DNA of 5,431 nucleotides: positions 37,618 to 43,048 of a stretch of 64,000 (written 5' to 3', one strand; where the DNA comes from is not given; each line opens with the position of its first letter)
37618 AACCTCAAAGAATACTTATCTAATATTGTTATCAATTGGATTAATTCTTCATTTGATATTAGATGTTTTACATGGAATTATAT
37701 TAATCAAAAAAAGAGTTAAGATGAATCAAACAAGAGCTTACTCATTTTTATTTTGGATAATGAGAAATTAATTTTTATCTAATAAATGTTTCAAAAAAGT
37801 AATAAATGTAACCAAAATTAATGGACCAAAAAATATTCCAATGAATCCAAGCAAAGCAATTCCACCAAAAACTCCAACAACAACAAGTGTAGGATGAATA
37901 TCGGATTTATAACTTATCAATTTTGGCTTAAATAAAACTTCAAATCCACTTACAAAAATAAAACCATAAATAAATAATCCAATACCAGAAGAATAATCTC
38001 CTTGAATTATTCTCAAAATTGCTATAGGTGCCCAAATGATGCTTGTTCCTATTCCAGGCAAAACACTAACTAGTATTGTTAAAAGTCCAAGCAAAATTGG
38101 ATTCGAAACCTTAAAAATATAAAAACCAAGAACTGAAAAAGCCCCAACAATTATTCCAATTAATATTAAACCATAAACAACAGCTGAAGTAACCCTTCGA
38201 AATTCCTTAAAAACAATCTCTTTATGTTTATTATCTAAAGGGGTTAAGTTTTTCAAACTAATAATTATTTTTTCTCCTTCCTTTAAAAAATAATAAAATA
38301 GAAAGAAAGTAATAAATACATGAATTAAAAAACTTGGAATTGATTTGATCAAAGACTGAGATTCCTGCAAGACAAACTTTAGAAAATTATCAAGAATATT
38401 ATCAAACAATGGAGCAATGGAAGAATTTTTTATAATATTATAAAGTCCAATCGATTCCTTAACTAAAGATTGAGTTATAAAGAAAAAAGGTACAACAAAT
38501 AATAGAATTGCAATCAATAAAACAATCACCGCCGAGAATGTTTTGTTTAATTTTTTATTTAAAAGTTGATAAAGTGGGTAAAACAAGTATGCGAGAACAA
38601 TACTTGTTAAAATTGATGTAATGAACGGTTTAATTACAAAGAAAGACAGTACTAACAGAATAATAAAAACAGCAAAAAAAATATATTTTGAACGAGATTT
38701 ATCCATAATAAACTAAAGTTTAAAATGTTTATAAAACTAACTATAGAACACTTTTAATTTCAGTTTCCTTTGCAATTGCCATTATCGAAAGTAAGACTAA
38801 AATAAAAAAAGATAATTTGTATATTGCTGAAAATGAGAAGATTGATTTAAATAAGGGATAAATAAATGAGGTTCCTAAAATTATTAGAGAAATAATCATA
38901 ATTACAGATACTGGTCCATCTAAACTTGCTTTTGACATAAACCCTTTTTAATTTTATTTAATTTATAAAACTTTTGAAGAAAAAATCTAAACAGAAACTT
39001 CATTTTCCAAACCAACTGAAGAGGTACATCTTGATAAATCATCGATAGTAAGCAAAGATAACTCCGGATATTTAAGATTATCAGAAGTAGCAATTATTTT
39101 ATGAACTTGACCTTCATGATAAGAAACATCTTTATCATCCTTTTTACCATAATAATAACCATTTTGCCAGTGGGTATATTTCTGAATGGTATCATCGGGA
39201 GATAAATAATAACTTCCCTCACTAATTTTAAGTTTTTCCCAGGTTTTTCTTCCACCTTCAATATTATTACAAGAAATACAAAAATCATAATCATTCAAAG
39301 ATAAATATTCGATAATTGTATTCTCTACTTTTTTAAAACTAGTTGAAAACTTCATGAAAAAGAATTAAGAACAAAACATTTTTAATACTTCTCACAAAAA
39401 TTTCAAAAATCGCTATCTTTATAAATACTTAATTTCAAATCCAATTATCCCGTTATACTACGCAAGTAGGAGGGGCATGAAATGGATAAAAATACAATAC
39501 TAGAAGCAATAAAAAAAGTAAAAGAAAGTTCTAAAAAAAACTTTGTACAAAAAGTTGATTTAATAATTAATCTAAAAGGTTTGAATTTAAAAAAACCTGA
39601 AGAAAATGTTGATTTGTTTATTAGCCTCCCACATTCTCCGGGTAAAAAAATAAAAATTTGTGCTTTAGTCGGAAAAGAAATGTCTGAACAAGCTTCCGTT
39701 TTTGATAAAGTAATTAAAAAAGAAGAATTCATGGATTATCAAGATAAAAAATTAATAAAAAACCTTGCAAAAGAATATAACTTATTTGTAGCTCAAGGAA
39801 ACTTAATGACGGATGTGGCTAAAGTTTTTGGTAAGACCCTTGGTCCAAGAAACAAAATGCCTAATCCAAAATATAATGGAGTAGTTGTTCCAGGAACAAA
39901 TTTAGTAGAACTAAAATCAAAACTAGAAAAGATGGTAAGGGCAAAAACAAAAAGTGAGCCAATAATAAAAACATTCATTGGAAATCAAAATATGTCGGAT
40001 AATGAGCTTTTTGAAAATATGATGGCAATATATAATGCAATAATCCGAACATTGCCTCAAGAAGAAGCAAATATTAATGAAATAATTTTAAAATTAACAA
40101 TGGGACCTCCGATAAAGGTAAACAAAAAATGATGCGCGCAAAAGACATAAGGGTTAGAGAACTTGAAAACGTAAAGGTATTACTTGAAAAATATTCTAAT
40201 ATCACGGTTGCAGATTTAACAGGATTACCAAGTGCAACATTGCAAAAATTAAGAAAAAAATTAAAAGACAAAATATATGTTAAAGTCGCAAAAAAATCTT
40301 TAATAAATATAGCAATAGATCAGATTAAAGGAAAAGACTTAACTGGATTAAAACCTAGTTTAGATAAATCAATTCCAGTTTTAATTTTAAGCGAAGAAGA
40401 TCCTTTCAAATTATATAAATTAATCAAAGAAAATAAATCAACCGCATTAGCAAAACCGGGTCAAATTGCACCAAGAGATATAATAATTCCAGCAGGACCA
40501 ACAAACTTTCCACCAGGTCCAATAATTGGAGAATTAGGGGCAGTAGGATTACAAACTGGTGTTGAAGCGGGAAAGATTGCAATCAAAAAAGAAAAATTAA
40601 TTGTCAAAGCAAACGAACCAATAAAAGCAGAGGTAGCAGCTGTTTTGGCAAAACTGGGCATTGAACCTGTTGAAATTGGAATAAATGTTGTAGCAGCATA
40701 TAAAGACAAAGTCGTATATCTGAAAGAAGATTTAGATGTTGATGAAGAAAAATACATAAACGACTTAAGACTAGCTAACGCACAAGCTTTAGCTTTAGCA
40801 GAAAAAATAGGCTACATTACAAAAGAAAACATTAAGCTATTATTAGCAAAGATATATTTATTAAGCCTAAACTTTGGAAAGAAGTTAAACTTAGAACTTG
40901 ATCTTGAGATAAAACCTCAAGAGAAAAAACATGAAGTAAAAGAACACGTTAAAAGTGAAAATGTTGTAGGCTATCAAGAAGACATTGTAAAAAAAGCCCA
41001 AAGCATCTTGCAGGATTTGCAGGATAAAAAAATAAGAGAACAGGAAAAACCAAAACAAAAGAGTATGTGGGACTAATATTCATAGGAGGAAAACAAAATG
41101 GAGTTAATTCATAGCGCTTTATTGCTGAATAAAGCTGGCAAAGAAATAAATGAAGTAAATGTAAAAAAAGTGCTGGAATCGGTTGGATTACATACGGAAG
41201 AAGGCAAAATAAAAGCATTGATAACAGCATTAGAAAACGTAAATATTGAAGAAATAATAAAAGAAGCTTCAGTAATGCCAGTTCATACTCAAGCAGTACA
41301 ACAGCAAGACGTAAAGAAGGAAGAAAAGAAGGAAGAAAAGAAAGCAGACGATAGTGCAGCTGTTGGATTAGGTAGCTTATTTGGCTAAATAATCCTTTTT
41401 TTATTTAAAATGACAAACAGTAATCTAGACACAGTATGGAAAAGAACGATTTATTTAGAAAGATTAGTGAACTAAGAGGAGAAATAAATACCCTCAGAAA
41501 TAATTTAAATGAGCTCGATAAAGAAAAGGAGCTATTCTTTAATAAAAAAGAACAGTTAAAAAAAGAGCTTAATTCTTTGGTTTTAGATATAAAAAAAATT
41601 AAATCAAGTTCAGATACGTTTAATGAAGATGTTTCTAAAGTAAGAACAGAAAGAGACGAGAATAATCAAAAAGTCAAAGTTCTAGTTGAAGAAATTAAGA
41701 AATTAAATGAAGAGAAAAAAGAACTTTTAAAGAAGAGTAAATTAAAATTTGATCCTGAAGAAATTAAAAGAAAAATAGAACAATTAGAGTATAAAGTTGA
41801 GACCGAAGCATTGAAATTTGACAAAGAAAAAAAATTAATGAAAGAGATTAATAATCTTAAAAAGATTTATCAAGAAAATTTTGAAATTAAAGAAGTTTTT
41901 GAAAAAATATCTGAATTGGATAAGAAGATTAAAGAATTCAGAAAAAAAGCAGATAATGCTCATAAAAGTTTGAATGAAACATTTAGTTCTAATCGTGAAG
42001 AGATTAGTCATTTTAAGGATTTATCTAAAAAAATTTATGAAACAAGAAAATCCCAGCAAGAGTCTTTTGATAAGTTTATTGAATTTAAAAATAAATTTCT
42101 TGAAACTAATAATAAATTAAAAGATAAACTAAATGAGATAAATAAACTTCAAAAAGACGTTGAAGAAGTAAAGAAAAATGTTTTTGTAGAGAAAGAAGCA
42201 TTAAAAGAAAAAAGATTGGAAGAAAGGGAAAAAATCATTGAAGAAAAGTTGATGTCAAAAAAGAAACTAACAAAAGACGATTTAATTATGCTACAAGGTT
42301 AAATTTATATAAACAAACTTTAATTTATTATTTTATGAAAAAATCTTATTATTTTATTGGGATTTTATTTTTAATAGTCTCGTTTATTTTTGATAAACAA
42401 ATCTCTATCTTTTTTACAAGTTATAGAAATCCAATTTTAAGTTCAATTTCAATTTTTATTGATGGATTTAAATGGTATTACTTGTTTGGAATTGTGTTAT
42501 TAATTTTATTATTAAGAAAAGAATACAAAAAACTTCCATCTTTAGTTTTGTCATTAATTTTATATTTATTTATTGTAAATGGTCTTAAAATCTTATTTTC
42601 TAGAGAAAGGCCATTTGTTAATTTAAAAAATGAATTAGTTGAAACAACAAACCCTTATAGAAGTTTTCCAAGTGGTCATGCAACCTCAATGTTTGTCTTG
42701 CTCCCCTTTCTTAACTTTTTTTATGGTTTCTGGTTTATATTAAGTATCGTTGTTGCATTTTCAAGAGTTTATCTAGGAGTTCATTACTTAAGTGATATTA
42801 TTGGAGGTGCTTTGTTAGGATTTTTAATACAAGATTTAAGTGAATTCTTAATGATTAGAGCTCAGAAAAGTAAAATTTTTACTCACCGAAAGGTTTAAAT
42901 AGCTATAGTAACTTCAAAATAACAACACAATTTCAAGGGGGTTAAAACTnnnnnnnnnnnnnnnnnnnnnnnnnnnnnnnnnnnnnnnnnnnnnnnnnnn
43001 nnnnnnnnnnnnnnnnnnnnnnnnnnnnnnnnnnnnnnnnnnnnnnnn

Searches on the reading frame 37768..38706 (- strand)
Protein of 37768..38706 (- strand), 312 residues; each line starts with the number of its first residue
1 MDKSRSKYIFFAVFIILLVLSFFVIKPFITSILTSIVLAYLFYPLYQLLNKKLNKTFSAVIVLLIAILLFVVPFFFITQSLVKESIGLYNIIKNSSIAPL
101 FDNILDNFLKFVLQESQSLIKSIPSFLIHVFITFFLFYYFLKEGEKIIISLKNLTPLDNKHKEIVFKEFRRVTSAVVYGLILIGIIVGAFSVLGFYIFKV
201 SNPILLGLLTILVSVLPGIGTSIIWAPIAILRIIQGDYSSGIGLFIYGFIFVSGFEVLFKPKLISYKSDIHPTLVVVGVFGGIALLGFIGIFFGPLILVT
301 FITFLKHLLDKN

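Call 86: search_protein_families(library=pfam, proteins=[window:37768-38706:-], max_evalue=0.00001)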
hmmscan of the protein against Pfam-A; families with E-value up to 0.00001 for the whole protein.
window:37768-38706:- (312 aa): 1 family
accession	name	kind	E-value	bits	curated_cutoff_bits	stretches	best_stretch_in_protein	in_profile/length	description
PF01594.21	AI-2E_transport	-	1.9e-38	132.9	34.3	1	102-308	119-326/327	AI-2E family transporter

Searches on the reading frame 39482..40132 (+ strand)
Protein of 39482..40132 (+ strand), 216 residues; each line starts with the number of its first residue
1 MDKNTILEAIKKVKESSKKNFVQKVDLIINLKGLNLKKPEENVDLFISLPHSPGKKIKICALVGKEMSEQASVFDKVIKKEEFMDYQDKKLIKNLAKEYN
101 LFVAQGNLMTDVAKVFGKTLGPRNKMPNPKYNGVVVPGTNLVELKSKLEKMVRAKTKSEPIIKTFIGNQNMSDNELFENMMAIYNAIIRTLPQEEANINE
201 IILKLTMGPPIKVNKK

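Call 86: search_protein_families(library=pfam, proteins=[window:39482-40132:+], max_evalue=0.00001)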
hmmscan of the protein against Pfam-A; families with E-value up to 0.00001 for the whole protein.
window:39482-40132:+ (216 aa): 1 family
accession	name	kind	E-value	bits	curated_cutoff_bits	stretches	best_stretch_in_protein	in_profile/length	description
PF00687.26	Ribosomal_L1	-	4.1e-40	137.9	32.2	1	13-209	1-198/198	Ribosomal protein L1p/L10e family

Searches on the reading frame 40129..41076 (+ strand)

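Call 86: search_protein_families(library=pfam, proteins=[window:40129-41076:+], max_evalue=0.00001)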
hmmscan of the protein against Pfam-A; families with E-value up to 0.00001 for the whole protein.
window:40129-41076:+ (315 aa): 2 families
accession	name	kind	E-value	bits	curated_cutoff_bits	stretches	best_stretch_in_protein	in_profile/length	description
PF17777.6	RL10P_insert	-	3.1e-18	65.9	29.1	1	108-178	1-71/71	Insertion domain in 60S ribosomal protein L10P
PF00466.25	Ribosomal_L10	-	2.6e-17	63.2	22.8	1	9-102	7-98/100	Ribosomal protein L10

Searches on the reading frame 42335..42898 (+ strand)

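Call 86: search_protein_families(library=pfam, proteins=[window:42335-42898:+], max_evalue=0.00001)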
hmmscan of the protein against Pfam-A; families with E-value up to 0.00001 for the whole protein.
window:42335-42898:+ (187 aa): 2 families
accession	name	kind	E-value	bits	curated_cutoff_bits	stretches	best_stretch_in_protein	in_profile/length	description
PF01569.27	PAP2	-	4.7e-19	68.9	27.2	1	69-165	4-117/130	PAP2 superfamily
PF14378.12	PAP2_3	-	5.4e-10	39.8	27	1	47-165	39-187/190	PAP2 superfamily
